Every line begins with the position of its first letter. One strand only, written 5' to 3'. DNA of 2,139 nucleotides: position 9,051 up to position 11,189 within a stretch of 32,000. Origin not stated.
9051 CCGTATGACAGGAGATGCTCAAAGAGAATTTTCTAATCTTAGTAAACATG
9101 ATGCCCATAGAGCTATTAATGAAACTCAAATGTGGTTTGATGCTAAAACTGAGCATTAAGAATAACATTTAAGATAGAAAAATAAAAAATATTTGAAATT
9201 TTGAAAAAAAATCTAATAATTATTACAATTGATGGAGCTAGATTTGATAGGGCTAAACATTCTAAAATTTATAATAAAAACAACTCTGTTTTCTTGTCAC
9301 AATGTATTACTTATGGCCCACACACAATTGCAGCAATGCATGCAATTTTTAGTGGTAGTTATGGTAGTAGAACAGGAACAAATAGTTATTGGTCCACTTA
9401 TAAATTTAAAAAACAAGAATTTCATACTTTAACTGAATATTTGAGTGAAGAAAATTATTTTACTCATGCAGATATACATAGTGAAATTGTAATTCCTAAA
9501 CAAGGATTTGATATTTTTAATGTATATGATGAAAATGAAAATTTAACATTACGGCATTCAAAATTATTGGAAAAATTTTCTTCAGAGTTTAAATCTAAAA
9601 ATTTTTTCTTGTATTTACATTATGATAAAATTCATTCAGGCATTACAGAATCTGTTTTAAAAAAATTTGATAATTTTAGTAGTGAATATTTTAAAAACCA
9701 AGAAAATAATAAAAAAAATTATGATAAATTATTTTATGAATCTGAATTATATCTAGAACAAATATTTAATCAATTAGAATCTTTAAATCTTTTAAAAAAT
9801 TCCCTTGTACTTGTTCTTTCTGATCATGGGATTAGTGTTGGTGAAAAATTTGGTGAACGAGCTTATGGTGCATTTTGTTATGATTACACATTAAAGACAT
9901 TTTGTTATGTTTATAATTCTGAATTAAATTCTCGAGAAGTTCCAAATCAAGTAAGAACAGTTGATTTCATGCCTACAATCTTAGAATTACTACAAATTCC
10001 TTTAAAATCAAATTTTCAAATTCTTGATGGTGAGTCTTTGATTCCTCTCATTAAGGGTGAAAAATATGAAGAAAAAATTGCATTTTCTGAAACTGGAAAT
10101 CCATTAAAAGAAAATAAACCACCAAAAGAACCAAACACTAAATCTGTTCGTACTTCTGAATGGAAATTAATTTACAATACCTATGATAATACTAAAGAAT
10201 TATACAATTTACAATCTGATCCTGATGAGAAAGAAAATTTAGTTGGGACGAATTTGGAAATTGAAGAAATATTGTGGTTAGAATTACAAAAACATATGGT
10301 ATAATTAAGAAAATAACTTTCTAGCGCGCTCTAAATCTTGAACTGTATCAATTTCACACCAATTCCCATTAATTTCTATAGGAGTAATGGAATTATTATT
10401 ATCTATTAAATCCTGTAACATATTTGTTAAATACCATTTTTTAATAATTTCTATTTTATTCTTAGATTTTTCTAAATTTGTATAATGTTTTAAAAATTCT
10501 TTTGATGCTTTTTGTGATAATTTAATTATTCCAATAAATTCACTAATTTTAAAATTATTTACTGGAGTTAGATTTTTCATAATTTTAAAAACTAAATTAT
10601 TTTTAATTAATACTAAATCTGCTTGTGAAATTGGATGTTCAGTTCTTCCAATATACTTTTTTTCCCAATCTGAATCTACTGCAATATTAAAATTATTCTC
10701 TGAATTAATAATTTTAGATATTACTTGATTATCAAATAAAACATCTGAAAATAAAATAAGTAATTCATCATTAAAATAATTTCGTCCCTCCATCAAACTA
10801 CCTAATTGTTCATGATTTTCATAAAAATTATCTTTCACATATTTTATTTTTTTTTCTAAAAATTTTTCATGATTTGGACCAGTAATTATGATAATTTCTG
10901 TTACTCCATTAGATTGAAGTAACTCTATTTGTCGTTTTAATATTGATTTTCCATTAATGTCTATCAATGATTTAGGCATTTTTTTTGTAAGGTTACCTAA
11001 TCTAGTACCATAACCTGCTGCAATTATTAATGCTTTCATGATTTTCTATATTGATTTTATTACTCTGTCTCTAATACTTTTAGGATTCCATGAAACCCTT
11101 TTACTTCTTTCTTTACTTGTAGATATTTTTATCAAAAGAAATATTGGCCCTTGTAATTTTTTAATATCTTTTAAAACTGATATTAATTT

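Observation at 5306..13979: Complete 2-hydroxyethylphosphonate-derived phosphonate cluster embedded in surface-glycan genes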

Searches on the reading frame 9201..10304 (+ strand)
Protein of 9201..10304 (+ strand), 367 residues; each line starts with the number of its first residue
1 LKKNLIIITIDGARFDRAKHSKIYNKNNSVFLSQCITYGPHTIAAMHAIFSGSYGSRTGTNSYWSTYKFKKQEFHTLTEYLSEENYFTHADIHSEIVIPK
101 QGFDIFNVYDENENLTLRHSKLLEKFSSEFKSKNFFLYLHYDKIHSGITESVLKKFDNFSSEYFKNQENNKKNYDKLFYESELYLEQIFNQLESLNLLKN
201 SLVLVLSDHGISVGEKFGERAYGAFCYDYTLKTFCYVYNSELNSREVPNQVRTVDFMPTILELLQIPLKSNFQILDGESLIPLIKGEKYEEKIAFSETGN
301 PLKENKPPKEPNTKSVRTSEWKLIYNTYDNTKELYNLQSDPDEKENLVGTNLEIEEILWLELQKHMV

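Call 3: search_protein_families(library=pfam, proteins=[window:9201-10304:+], max_evalue=0.01)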
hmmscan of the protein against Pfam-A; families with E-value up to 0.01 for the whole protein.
window:9201-10304:+ (367 aa): 4 families
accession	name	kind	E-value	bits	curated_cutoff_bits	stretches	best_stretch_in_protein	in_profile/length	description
PF00884.28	Sulfatase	-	2.5e-20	73.4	25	1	26-266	33-301/301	Sulfatase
PF16347.10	SGSH_C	-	5.2e-10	40.1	29.3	1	238-351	24-135/154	N-sulphoglucosamine sulphohydrolase, C-terminal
PF02995.22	DUF229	-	6e-05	22.4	25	1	153-215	285-347/496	Protein of unknown function (DUF229)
PF01663.27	Phosphodiest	-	0.0084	16.2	23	0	184-212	194-222/342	Type I phosphodiesterase / nucleotide pyrophosphatase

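Call 7: search_protein_families(library=ncbifam, proteins=[window:9201-10304:+], max_evalue=0.001)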
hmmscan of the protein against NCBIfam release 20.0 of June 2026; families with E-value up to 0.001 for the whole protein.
window:9201-10304:+ (367 aa): 5 families
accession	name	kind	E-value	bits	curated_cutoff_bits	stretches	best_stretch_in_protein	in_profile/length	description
TIGR03417.1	chol_sulfatase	equivalog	4.1e-17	62.2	433.45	1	185-351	266-423/500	choline-sulfatase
NF010322.0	PRK13759.1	equivalog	4.2e-15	55.2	481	1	173-357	269-446/486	arylsulfatase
NF052527.1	Mn_arylsulf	exception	5.8e-10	38.7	850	1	186-351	279-435/479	manganese-dependent arylsulfatase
NF045661.1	HdlasePehA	equivalog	7.3e-08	31.5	900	1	172-290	282-398/506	phosphoric/sulfuric ester hydrolase PehA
NF038075.1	fam_STM4013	hypoth_equivalog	7.4e-05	22.3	250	0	2-79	7-91/261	STM4013/SEN3800 family hydrolase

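Call 31: search_solved_structures(query=window:9201-10304:+, max_evalue=0.001, show_alignments=2)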
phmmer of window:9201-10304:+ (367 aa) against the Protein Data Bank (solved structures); distinct sequences matched with E-value up to 0.001: 27.
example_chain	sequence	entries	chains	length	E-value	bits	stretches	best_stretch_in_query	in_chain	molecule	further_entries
6hr5_A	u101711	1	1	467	1.7e-13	53.8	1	168-350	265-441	Alpha-L-rhamnosidase/sulfatase (GH78)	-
7p24_AAA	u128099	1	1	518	3.8e-12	49.3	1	173-355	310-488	Mucin-desulfating sulfatase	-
9s8f_A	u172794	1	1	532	7.2e-12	48.4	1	119-350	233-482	Sulfatase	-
6uss_A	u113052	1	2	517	1e-11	47.9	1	254-358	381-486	Sulfatase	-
3ed4_A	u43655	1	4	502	4.2e-10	42.6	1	251-362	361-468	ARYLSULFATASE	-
7oza_AAA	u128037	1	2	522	5.3e-10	42.3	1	254-361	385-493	Putative secreted sulfatase ydeN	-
7stt_A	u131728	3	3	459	1.1e-08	38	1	75-348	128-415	N-acetylgalactosamine-6-sulfatase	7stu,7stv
6pt6_B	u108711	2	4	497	5.5e-08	35.7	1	190-348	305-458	exo-2S-iota carrageenan S1 sulfatase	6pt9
6ptk_A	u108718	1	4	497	6.1e-08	35.5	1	190-348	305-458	exo-2S-iota carrageenan S1 sulfatase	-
6pt4_B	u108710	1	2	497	7.5e-08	35.2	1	190-348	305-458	exo-2S-iota carrageenan S1 sulfatase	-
4upl_A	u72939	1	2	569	1.8e-06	30.7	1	174-350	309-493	SULFATASE FAMILY PROTEIN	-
9s03_A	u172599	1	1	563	4.2e-06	29.5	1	187-357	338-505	Putative sulfatase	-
6ust_A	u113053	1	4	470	8.2e-06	28.5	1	251-349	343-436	N-acetylgalactosamine 6-sulfate sulfatase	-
7oz8_AAA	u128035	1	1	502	8.8e-06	28.4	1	156-349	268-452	Choline-sulfatase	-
9bb9_A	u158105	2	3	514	9.5e-06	28.3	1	126-267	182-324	S1_8A sulfatase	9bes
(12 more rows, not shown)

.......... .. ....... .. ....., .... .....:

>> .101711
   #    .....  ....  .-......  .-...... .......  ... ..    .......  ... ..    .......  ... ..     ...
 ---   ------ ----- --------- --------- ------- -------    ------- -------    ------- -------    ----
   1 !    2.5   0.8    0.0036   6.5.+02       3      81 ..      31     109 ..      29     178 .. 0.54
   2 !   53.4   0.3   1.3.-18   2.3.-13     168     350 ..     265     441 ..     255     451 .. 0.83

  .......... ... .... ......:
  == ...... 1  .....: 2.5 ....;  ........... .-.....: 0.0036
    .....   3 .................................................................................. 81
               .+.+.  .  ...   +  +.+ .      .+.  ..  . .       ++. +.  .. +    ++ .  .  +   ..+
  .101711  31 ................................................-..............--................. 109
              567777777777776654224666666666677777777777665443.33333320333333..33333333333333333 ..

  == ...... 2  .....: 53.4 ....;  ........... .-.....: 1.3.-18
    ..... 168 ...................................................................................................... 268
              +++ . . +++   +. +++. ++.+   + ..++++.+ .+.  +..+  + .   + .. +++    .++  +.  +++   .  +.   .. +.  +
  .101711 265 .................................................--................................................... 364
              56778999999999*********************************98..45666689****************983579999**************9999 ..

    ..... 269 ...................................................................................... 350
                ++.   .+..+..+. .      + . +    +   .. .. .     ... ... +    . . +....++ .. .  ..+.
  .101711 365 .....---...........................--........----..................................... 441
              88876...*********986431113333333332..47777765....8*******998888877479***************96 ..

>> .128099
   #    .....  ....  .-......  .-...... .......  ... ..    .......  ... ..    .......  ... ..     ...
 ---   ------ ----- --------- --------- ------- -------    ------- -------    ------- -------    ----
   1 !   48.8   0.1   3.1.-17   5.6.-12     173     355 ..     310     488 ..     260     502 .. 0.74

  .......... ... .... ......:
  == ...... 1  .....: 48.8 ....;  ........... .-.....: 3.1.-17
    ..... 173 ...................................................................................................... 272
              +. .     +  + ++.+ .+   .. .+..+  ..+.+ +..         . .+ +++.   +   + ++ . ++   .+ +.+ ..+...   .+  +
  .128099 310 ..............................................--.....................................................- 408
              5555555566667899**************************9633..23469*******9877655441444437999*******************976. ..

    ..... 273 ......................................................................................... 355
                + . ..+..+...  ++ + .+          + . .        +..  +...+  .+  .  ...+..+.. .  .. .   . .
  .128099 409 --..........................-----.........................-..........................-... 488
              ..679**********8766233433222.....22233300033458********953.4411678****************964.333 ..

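Call 64: search_solved_structures(query=A2, max_evalue=0.00001, show_alignments=2)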
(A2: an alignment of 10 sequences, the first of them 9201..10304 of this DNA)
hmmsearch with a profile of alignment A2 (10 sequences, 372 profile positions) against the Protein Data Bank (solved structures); distinct sequences matched with E-value up to 0.00001: 94 (the best 60 are shown).
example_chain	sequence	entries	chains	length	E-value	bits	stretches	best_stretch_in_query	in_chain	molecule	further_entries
6hr5_A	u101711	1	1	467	1.2e-41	146.2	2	163-366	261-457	Alpha-L-rhamnosidase/sulfatase (GH78)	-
3ed4_A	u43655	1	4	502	1.3e-34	123.1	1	3-368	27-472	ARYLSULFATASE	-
6uss_A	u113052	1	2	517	2.2e-33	119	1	80-365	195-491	Sulfatase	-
7stt_A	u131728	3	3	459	3.8e-33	118.2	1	3-366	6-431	N-acetylgalactosamine-6-sulfatase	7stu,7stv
7oza_AAA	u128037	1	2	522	2.6e-32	115.5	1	81-365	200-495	Putative secreted sulfatase ydeN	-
7p24_AAA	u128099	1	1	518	7.3e-31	110.7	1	173-369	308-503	Mucin-desulfating sulfatase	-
5g2v_A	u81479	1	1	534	2.1e-30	109.2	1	173-358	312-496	N-ACETYLGLUCOSAMINE-6-SULFATASE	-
9s8f_A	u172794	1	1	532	3.2e-30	108.6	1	105-366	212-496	Sulfatase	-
9fo1_A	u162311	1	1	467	2.3e-29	105.8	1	3-366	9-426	k-carrageenan sulfatase S1_16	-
9koq_A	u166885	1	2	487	9.3e-29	103.8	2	174-365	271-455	Sulfatase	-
6pt6_B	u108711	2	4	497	1.1e-28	103.5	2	173-352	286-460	exo-2S-iota carrageenan S1 sulfatase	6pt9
6ptk_A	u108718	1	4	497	1.8e-28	102.9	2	173-352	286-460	exo-2S-iota carrageenan S1 sulfatase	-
6pt4_B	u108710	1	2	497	2.3e-28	102.5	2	173-352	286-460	exo-2S-iota carrageenan S1 sulfatase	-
6b0k_A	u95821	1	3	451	3.7e-28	101.8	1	3-367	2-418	Iota-carrageenan sulfatase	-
6b0j_A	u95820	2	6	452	3.7e-28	101.8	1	3-367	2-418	Iota-carrageenan sulfatase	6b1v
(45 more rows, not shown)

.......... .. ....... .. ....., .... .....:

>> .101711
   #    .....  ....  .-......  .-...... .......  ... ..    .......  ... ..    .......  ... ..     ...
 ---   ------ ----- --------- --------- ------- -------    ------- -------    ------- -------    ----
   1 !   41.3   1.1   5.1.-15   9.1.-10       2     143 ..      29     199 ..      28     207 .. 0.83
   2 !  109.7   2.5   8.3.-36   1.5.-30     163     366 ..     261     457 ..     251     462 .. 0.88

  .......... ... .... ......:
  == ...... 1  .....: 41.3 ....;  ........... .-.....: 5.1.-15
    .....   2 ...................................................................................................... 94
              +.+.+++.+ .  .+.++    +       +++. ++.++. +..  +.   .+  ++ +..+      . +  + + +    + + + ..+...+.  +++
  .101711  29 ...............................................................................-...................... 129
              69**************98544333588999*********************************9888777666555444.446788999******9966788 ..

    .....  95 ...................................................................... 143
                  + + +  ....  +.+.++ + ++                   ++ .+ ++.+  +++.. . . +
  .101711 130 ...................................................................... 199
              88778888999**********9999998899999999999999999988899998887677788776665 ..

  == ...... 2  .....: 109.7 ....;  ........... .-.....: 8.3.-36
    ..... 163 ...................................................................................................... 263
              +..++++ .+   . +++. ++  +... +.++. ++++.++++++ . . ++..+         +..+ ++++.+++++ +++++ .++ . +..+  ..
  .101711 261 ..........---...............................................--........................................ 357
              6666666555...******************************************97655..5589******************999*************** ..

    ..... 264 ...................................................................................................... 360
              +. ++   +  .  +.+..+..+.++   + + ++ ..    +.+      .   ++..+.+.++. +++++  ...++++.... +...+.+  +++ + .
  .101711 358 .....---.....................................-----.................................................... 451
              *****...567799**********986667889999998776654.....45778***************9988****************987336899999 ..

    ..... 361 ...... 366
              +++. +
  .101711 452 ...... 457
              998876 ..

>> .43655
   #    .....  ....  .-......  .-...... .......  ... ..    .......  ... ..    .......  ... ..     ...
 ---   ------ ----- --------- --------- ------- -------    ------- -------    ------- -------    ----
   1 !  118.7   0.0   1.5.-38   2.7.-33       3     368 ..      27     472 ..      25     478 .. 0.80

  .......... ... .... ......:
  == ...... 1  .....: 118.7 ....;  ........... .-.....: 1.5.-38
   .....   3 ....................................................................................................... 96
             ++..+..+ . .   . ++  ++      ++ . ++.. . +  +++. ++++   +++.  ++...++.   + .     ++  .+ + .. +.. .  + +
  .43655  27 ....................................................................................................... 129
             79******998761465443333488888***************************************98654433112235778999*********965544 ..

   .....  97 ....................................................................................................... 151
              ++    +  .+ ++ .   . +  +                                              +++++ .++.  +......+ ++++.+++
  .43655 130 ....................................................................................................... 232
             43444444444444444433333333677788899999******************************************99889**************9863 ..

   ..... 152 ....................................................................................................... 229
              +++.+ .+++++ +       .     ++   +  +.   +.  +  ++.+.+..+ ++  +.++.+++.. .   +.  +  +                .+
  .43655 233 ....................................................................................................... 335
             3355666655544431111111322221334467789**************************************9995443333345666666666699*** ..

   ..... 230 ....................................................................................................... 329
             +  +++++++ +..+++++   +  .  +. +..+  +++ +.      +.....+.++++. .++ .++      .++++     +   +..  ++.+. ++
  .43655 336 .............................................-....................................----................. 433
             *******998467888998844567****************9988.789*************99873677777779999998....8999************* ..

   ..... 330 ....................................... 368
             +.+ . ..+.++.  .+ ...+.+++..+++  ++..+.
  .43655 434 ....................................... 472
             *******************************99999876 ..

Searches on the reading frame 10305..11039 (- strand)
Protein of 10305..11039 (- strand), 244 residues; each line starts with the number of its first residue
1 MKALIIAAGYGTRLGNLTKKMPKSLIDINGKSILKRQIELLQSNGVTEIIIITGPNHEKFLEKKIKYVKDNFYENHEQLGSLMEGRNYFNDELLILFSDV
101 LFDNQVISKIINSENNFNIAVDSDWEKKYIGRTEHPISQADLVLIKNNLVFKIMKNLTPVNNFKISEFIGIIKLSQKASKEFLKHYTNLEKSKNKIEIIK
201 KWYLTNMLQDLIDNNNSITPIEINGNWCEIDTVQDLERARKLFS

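Call 3: search_protein_families(library=pfam, proteins=[window:10305-11039:-], max_evalue=0.01)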
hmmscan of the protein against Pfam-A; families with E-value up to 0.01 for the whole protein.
window:10305-11039:- (244 aa): 3 families
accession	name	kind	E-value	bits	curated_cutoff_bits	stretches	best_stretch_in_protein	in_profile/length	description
PF12804.13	NTP_transf_3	-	2.3e-13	51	27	1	3-121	1-120/160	MobA-like NTP transferase domain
PF00483.29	NTP_transferase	-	2.6e-12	47.3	21.2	1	2-103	1-114/245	Nucleotidyl transferase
PF01128.25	IspD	-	1.6e-05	25.2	27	1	2-58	2-55/221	2-C-methyl-D-erythritol 4-phosphate cytidylyltransferase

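Call 7: search_protein_families(library=ncbifam, proteins=[window:10305-11039:-], max_evalue=0.001)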
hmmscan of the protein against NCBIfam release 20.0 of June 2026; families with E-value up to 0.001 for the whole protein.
window:10305-11039:- (244 aa): 33 families (the best 25 are shown)
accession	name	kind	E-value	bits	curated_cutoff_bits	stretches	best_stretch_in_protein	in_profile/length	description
NF041135.1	IPPtranDIPPsyn_Thcocales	equivalog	1.4e-20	73.7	580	1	1-242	1-216/419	bifunctional L-myo-inositol-1-phosphate cytidylyltransferase/CDP-L-myo-inositol myo-inositolphosphotransferase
TIGR03992.1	Arch_glmU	subfamily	2.7e-20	72.6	292.1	1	1-236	1-220/393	bifunctional sugar-1-phosphate nucleotidylyltransferase/acetyltransferase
NF041313.1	UDPGP_AglF_Halo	equivalog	9.8e-17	61.2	400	1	1-114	1-119/234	UTP--glucose-1-phosphate uridylyltransferase AglF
NF041173.1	Sug_nt_acttase_Thmprot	equivalog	2.2e-16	59.8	600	1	1-216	1-225/405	bifunctional sugar-1-phosphate nucleotidylyltransferase/acetyltransferase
NF045761.1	NAMPUrTaseMurU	equivalog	3.4e-14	53.3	250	1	1-239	1-223/226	N-acetylmuramate alpha-1-phosphate uridylyltransferase MurU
TIGR01208.1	rmlA_long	equivalog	1.8e-13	50.2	320.25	1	2-95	1-102/353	glucose-1-phosphate thymidylyltransferase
TIGR02623.1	G1P_cyt_trans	equivalog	4.4e-10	39.4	300.25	1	1-57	1-57/255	glucose-1-phosphate cytidylyltransferase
TIGR01173.1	glmU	equivalog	4.5e-10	39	366.85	1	1-123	1-126/452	bifunctional UDP-N-acetylglucosamine diphosphorylase/glucosamine-1-phosphate N-acetyltransferase GlmU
TIGR00454.1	TIGR00454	hypoth_equivalog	2.4e-09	37.3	174.7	1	1-113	1-113/183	TIGR00454 family protein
NF045665.1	NTPtran_DVU1551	equivalog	6.5e-09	35.3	315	1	1-66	1-60/359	DVU_1551 family NTP transferase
TIGR01099.1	galU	equivalog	9.3e-09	35.2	326.8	1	1-58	2-59/261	UTP--glucose-1-phosphate uridylyltransferase GalU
TIGR03310.1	matur_MocA_YgfJ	equivalog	2.6e-08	34.1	186.45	1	3-137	2-135/188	molybdenum cofactor cytidylyltransferase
NF010937.0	PRK14357.1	equivalog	3.5e-08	32.7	658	1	1-167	1-161/448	bifunctional UDP-N-acetylglucosamine diphosphorylase/glucosamine-1-phosphate N-acetyltransferase GlmU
NF010933.0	PRK14353.1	equivalog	1.3e-07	30.6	505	1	3-113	8-123/453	bifunctional UDP-N-acetylglucosamine diphosphorylase/glucosamine-1-phosphate N-acetyltransferase GlmU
NF045495.1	AdoCbiPCobY_Meth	equivalog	1.4e-07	31.2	250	1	1-113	1-118/195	adenosylcobinamide-phosphate guanylyltransferase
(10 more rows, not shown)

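Call 52: search_solved_structures(query=window:10305-11039:-, max_evalue=0.001, show_alignments=0)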
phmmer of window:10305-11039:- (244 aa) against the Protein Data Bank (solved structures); distinct sequences matched with E-value up to 0.001: 28.
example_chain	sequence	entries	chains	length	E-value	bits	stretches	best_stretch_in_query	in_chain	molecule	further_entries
6pd1_A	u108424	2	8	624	2.4e-14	56.8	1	2-177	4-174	Nucleotidyl transferase/aminotransferase, class V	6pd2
2ggo_A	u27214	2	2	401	2.6e-13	53.5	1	1-128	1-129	401aa long hypothetical glucose-1-phosphate thymidylyltransferase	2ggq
1jyk_A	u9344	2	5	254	6.5e-13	52.1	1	1-104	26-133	CTP:phosphocholine Cytidylyltransferase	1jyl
5z09_A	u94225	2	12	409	2.1e-12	50.5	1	1-128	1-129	Dual sugar-1-phosphate nucleotidylyltransferase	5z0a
2xme_A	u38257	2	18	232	3.2e-08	36.8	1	1-130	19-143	CTP-INOSITOL-1-PHOSPHATE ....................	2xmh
7d72_K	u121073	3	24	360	4.6e-08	36.3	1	1-67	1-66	Mannose-1-phosphate guanyltransferase beta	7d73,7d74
4mnd_A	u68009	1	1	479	2.5e-07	33.9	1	1-115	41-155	CTP L-myo-inositol-1-phosphate cytidylyltransferase/CDP-L-myo-inositol myo-inositolphospho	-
8yre_D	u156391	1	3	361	2.8e-07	33.7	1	1-57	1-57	Mannose-1-phosphate guanylyltransferase 1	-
7x8j_A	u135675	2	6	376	3e-07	33.6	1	1-57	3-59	Mannose-1-phosphate guanylyltransferase 1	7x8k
6jq8_A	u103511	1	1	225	2.3e-06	30.7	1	4-66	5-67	Putative 6-deoxy-D-mannoheptose pathway protein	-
5xhw_A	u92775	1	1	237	2.6e-06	30.5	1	4-66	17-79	Putative 6-deoxy-D-mannoheptose pathway protein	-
4jd0_A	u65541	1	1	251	6e-06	29.4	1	2-213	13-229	Nucleotidyl transferase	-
7whr_B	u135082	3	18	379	6e-06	29.4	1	1-61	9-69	Nucleotidyl transferase family protein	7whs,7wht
8f73_A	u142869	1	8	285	3e-05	27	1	2-62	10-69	UTP--glucose-1-phosphate uridylyltransferase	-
4y7t_A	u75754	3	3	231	3.6e-05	26.8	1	1-51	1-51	Nucleotidyl transferase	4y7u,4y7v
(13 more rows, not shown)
